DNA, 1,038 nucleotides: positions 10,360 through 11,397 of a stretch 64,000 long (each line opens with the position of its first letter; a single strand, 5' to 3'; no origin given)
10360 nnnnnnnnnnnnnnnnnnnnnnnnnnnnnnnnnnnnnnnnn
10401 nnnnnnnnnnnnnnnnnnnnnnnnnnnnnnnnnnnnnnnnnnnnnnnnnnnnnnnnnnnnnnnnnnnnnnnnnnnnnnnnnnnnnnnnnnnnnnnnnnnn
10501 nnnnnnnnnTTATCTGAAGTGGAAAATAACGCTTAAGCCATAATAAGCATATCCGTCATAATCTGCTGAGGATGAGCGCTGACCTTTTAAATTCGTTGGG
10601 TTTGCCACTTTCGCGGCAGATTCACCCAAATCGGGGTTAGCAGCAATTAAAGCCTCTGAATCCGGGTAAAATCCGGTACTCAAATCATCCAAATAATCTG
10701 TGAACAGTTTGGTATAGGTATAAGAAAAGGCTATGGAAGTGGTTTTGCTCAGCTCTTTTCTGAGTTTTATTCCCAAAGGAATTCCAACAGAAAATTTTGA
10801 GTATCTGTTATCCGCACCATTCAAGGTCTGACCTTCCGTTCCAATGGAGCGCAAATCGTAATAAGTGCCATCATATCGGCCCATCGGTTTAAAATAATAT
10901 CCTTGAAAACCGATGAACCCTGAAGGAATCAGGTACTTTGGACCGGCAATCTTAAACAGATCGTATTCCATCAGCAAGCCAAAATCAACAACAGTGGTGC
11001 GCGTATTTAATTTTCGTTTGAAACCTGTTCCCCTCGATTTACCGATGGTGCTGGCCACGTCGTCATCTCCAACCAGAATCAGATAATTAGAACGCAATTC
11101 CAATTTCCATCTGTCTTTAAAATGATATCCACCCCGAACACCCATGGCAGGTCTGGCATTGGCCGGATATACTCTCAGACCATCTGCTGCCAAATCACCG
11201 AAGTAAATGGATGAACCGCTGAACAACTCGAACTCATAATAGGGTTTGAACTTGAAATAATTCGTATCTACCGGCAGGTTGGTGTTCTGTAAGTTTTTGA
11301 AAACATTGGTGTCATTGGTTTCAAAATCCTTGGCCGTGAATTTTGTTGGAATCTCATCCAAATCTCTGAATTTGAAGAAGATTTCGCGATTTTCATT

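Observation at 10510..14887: Orphan GldL-GldM motor pair coupled to a beta-helix/OM-barrel gene instead of gldK/gldN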

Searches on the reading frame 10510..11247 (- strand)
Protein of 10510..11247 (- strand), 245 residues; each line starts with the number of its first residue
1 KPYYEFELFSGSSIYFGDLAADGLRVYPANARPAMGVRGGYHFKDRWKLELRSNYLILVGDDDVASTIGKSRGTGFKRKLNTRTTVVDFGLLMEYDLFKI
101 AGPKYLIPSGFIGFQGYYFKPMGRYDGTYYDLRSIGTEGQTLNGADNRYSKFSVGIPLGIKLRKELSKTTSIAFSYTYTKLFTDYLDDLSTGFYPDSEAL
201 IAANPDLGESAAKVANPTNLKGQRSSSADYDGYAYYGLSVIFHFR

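Call 33: search_protein_families(library=pfam, proteins=[window:10510-11247:-], max_evalue=1)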
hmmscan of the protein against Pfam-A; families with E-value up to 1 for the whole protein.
window:10510-11247:- (245 aa): 1 family
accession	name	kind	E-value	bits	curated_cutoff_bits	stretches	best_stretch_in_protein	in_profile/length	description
PF13505.12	OMP_b-brl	-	4.7e-07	30.6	28.7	1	30-184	41-158/175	Outer membrane protein beta-barrel domain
